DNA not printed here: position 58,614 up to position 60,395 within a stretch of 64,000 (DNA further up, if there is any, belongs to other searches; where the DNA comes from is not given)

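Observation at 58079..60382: AT-rich 2.3-kb insertion bounded by a perfect 20-bp direct repeat, carrying only an orphan protein plus a compact SNF2 helicase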

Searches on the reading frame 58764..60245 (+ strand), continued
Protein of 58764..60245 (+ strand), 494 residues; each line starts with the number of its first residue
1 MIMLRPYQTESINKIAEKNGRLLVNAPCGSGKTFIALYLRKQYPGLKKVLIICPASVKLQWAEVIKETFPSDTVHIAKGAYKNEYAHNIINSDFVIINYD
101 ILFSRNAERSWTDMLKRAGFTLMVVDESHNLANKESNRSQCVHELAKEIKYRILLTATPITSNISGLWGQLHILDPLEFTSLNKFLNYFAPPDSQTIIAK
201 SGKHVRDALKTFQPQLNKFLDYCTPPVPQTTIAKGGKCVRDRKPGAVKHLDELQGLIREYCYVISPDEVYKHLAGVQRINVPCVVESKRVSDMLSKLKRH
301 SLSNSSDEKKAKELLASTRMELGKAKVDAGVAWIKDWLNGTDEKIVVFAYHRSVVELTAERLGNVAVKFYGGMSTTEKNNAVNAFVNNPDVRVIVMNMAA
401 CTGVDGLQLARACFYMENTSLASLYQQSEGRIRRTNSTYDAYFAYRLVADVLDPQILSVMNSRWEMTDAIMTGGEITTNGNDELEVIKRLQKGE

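Call 13: find_encoding_contigs(protein=P0004, flank=10000, max_places=8)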
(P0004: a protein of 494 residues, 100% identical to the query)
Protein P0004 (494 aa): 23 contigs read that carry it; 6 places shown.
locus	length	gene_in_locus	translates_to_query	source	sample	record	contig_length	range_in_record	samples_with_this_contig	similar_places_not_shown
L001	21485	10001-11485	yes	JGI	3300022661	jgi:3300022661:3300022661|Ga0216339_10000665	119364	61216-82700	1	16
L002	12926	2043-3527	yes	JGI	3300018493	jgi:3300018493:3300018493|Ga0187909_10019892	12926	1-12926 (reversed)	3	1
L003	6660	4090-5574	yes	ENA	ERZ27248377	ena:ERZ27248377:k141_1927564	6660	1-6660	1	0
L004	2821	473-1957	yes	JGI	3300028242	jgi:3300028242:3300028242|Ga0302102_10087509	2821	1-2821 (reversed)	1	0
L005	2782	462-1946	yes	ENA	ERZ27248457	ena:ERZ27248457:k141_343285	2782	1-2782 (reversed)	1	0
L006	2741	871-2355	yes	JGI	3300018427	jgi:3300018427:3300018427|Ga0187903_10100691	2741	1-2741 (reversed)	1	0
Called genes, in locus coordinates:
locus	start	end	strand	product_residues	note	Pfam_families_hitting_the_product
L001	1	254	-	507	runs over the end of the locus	PF02541:Ppx-GppA, PF21447:Ppx-GppA_III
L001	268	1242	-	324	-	PF00480:ROK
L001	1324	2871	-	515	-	PF02683:DsbD_TM, PF00085:Thioredoxin (weak), PF03190:Thioredox_DsbH, PF13098:Thioredoxin_2, PF13899:Thioredoxin_7, PF13905:Thioredoxin_8 (faint)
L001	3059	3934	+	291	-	PF03446:NAD_binding_2 (faint), PF02153:PDH_N, PF20463:PDH_C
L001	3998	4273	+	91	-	-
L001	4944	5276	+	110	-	-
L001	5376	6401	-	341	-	PF00478:IMPDH (weak), PF03060:NMO, PF01070:FMN_dh (weak)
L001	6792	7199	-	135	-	PF01475:FUR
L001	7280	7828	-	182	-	PF21349:RUBY_RBDX, PF02915:Rubrerythrin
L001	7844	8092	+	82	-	-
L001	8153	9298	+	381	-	PF00144:Beta-lactamase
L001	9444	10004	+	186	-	-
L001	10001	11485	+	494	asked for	PF00176:SNF2-rel_dom, PF00270:DEAD, PF04851:ResIII, PF00271:Helicase_C (faint)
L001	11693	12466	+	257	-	PF09339:HTH_IclR, PF01614:IclR_C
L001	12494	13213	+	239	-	PF00106:adh_short, PF01370:Epimerase, PF13460:NAD_binding_10 (weak), PF13561:adh_short_C2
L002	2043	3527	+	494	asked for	PF00176:SNF2-rel_dom, PF00270:DEAD, PF04851:ResIII, PF00271:Helicase_C (faint)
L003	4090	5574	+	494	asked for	PF00176:SNF2-rel_dom, PF00270:DEAD, PF04851:ResIII, PF00271:Helicase_C (faint)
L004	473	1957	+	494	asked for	PF00176:SNF2-rel_dom, PF00270:DEAD, PF04851:ResIII, PF00271:Helicase_C (faint)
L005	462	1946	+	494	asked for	PF00176:SNF2-rel_dom, PF00270:DEAD, PF04851:ResIII, PF00271:Helicase_C (faint)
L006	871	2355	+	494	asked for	PF00176:SNF2-rel_dom, PF00270:DEAD, PF04851:ResIII, PF00271:Helicase_C (faint)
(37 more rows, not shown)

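Call 14: find_encoding_contigs(protein=P0007, flank=10000, max_places=6)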
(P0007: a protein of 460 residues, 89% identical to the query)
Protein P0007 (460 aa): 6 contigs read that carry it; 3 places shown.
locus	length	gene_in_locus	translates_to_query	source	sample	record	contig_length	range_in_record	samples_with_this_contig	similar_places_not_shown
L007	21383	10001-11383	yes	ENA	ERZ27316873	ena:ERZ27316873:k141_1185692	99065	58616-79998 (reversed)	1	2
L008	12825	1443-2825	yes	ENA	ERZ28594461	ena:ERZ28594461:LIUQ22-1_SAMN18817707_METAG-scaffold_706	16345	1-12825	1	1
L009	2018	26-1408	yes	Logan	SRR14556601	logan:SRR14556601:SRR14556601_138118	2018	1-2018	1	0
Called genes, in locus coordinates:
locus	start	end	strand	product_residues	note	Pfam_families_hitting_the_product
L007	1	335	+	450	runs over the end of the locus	-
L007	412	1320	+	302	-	-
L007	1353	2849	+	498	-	PF18912:DZR_2 (faint), PF12224:Amidoligase_2 (weak)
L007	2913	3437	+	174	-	-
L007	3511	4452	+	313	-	-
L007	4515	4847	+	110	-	-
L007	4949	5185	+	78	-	-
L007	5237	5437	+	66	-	-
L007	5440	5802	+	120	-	-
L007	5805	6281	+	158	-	PF09643:YopX (weak)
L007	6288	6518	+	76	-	-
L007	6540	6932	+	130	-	-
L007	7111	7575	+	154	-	-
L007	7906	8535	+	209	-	-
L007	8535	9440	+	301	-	PF01266:DAO (faint), PF07992:Pyr_redox_2, PF13738:Pyr_redox_3, PF00070:Pyr_redox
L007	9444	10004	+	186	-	-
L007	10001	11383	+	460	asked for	PF00176:SNF2-rel_dom, PF00270:DEAD, PF04851:ResIII, PF00271:Helicase_C (faint)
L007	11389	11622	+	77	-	-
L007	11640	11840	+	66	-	-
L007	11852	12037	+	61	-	-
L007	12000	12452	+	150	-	-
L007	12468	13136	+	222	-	-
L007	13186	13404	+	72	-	-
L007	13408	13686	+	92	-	-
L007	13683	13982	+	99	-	-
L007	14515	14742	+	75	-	-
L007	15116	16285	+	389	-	PF01145:Band_7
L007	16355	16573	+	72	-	-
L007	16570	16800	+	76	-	-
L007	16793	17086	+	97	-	-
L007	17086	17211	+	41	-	-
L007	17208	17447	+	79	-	-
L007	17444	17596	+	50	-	-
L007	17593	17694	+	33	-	-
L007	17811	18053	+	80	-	-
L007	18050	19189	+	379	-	PF00145:DNA_methylase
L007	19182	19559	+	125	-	-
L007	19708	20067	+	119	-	-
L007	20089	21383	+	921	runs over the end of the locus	PF00476:DNA_pol_A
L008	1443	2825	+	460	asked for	PF00176:SNF2-rel_dom, PF00270:DEAD, PF04851:ResIII, PF00271:Helicase_C (faint)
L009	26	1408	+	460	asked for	PF00176:SNF2-rel_dom, PF00270:DEAD, PF04851:ResIII, PF00271:Helicase_C (faint)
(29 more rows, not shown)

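Call 17: find_encoding_contigs(protein=P0009, flank=10000, max_places=4)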
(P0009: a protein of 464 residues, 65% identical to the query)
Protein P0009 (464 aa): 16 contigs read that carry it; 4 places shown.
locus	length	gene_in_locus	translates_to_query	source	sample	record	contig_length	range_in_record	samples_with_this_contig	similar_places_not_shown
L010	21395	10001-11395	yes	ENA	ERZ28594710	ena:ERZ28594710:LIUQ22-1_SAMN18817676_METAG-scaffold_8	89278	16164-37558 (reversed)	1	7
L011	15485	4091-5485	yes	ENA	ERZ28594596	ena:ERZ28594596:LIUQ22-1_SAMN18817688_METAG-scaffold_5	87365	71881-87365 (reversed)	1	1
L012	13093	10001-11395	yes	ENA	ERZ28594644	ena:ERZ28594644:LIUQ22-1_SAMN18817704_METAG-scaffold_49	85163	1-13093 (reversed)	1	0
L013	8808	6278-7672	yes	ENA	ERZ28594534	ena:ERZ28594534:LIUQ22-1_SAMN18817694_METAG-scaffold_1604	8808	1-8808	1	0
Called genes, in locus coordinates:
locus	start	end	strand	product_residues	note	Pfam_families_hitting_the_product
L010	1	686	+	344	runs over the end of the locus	PF06067:DUF932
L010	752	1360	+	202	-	PF17338:GP88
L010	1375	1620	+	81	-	-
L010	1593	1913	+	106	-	-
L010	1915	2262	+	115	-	-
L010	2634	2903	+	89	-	-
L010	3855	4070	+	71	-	-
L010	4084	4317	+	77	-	-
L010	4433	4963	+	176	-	-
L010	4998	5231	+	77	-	-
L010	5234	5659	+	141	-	-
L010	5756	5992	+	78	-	-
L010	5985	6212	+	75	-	-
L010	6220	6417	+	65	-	-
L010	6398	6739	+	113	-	-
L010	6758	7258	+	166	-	PF10263:SprT-like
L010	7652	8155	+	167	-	-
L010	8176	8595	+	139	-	-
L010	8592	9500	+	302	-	PF00070:Pyr_redox (faint), PF01266:DAO (faint), PF07992:Pyr_redox_2, PF13738:Pyr_redox_3 (weak)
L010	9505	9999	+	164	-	-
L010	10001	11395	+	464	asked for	PF00176:SNF2-rel_dom, PF00270:DEAD, PF04851:ResIII, PF00271:Helicase_C (faint)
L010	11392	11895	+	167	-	PF03013:Pyr_excise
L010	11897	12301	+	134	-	-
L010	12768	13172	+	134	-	-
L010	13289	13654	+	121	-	-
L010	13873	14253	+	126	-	-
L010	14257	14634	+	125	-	PF09643:YopX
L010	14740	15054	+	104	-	-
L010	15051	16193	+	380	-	PF00145:DNA_methylase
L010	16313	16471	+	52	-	-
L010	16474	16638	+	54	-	-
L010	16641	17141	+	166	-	-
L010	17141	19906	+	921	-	PF01612:DNA_pol_A_exo1 (weak), PF00476:DNA_pol_A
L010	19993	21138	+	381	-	PF01139:RtcB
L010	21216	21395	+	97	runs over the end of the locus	-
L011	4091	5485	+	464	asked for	PF00176:SNF2-rel_dom, PF00270:DEAD, PF04851:ResIII, PF00271:Helicase_C (faint)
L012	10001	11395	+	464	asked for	PF00176:SNF2-rel_dom, PF00270:DEAD, PF04851:ResIII, PF00271:Helicase_C (faint)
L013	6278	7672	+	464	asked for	PF00176:SNF2-rel_dom, PF00270:DEAD, PF04851:ResIII, PF00271:Helicase_C (faint)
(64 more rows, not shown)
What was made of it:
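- Three contigs of 85-89 kb from different samples carry the same helicase at different offsets, which points to a permuted or circular genome (call 17).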

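Call 18: find_encoding_contigs(protein=P0016, flank=10000, max_places=3)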
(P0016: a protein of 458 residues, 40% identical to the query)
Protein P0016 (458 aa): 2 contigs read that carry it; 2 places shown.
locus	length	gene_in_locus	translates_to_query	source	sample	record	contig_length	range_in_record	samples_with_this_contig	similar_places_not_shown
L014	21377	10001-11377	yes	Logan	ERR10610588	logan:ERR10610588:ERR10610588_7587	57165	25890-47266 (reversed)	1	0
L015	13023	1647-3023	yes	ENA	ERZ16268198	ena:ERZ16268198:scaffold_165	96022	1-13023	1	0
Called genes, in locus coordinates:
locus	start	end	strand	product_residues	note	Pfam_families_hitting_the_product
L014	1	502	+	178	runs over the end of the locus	-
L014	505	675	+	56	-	-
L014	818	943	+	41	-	-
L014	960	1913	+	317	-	PF04513:Baculo_PEP_C (faint)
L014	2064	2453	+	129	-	-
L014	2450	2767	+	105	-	-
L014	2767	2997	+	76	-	PF01396:Zn_ribbon_Top1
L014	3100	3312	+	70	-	-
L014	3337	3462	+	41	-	-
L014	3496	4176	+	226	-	-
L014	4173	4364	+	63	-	-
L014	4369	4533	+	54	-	-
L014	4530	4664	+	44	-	-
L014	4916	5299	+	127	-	-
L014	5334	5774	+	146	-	PF09643:YopX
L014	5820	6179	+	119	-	-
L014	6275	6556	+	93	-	-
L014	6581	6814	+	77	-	-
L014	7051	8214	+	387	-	PF07282:Cas12f1-like_TNB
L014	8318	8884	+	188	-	-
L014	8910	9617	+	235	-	-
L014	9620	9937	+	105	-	-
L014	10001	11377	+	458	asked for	PF00176:SNF2-rel_dom, PF00270:DEAD, PF04851:ResIII, PF00271:Helicase_C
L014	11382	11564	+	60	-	-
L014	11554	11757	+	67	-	-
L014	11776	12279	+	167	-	PF08241:Methyltransf_11 (faint)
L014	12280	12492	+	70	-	-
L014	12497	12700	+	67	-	-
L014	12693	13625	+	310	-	-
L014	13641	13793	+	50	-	-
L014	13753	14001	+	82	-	-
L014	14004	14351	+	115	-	-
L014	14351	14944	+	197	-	-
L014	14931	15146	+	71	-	-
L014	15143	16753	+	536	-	-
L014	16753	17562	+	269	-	-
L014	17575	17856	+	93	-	PF11753:DUF3310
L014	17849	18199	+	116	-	-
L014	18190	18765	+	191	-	-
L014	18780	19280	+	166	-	-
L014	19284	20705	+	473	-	-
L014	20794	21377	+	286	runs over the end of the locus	-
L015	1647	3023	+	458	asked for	PF00176:SNF2-rel_dom, PF00270:DEAD, PF04851:ResIII, PF00271:Helicase_C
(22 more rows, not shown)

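Call 20: find_related_loci(query=window:58764-60245:+, collection=viral_contigs, flank=10000)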
Query window:58764-60245:+ (494 aa) in viral_contigs; peptide patterns used: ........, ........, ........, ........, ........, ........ (x = any residue, [..] = any of these).
9 stretches matched a pattern, but none encodes a relative of the query by tblastn (E <= 1e-3).
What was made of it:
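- Tried and rejected: The IMG/VR scan with the single helicase found nothing (call 20).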

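Call 25: find_encoding_contigs(protein=P0005, flank=10000, max_places=8)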
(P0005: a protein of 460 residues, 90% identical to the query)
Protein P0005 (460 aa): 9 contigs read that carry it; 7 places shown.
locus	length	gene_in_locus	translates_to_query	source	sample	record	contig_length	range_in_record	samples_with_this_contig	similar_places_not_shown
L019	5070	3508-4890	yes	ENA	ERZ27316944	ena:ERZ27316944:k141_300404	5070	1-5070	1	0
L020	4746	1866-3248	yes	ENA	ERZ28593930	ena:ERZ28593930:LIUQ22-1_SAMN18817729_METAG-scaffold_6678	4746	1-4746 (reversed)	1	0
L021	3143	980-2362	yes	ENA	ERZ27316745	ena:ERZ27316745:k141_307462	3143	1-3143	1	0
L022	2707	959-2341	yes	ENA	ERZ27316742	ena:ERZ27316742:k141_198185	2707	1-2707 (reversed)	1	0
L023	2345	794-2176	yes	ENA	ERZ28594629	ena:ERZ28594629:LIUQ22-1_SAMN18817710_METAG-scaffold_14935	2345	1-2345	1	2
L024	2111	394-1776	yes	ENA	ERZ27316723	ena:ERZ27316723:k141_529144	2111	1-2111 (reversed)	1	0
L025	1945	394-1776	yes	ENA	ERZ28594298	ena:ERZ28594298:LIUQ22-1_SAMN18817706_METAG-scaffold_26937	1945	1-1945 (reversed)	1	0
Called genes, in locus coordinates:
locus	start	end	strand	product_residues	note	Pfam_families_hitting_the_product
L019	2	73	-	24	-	?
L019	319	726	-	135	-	PF01475:FUR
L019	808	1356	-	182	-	PF21349:RUBY_RBDX, PF02915:Rubrerythrin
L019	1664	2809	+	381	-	PF00144:Beta-lactamase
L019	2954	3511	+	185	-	-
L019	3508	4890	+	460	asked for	PF00176:SNF2-rel_dom, PF00270:DEAD, PF04851:ResIII, PF00271:Helicase_C (faint)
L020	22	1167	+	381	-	PF00144:Beta-lactamase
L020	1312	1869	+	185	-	-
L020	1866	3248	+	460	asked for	PF00176:SNF2-rel_dom, PF00270:DEAD, PF04851:ResIII, PF00271:Helicase_C (faint)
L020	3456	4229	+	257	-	PF09339:HTH_IclR, PF01614:IclR_C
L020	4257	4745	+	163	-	?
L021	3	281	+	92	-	?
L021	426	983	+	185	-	-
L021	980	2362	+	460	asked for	PF00176:SNF2-rel_dom, PF00270:DEAD, PF04851:ResIII, PF00271:Helicase_C (faint)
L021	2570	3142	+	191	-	?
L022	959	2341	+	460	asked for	PF00176:SNF2-rel_dom, PF00270:DEAD, PF04851:ResIII, PF00271:Helicase_C (faint)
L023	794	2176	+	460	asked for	PF00176:SNF2-rel_dom, PF00270:DEAD, PF04851:ResIII, PF00271:Helicase_C (faint)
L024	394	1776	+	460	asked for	PF00176:SNF2-rel_dom, PF00270:DEAD, PF04851:ResIII, PF00271:Helicase_C (faint)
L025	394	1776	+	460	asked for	PF00176:SNF2-rel_dom, PF00270:DEAD, PF04851:ResIII, PF00271:Helicase_C (faint)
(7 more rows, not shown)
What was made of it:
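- Host allele B and the phage contigs come from the same sample series, SAMN188176xx to SAMN188177xx (calls 14, 17, 25).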

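Call 48: search_protein_families(library=phrogs, proteins=[L007:412-1317:+, L007:1353-2846:+, L007:3511-4449:+, L007:7906-8532:+, L007:8535-9437:+, L007:15116-16282:+, L010:752-1357:+, L010:19993-21135:+, L014:15143-16750:+, L014:19284-20702:+], max_evalue=0.001)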
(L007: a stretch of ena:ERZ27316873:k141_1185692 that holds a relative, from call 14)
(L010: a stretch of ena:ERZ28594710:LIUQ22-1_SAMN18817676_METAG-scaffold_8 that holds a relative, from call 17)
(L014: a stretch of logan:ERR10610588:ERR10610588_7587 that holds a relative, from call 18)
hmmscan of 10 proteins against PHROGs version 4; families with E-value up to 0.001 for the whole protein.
L007:412-1317:+ (302 aa): 1 family
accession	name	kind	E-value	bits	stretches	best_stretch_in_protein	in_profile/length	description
phrog_25883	-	unknown function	9.7e-05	22.7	1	1-189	1-186/299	-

L007:1353-2846:+ (498 aa): 2 families
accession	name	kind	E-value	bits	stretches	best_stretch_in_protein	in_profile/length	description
phrog_16683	-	unknown function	1.5e-26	94.4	1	188-451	19-284/368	-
phrog_2443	-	other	7.2e-13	49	1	314-471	197-364/801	amidoligase enzyme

L007:3511-4449:+ (313 aa): 3 families
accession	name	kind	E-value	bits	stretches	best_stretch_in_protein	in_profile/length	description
phrog_16683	-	unknown function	2.9e-26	93.5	1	71-285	84-303/368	-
phrog_22302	-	unknown function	4.1e-13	49.9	1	65-287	48-268/453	-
phrog_2443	-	other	3.3e-09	36.9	1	95-285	152-363/801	amidoligase enzyme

L007:7906-8532:+ (209 aa): 0 families

L007:8535-9437:+ (301 aa): 2 families
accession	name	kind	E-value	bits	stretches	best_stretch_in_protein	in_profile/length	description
phrog_6397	-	DNA, RNA and nucleotide metabolism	1.2e-52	180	1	1-299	4-321/473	ribonucleotide reductase large subunit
phrog_6132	-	DNA, RNA and nucleotide metabolism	2.1e-12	48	1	9-264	244-479/530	ribonucleotide reductase large subunit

L007:15116-16282:+ (389 aa): 2 families
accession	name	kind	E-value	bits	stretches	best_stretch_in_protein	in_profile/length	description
phrog_11908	-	unknown function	4.2e-29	102.6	2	3-152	5-157/430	-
phrog_200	-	other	3.7e-13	50.3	1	61-257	131-320/379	lipoprotein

L010:752-1357:+ (202 aa): 1 family
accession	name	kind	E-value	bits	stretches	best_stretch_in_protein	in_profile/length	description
phrog_1392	-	unknown function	1.6e-10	41.8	1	36-193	82-271/296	-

L010:19993-21135:+ (381 aa): 2 families
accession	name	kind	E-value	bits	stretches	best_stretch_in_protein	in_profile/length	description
phrog_1075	-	DNA, RNA and nucleotide metabolism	1.2e-114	385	1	4-381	62-441/459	tRNA splicing ligase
phrog_32430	-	DNA, RNA and nucleotide metabolism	3.8e-35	121.6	1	251-381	10-138/139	tRNA splicing ligase RtcB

L014:15143-16750:+ (536 aa): 1 family
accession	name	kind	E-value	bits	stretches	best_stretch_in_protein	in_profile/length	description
phrog_979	-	head and packaging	0.00031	20.5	1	97-218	62-185/642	terminase large subunit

L014:19284-20702:+ (473 aa): 0 families
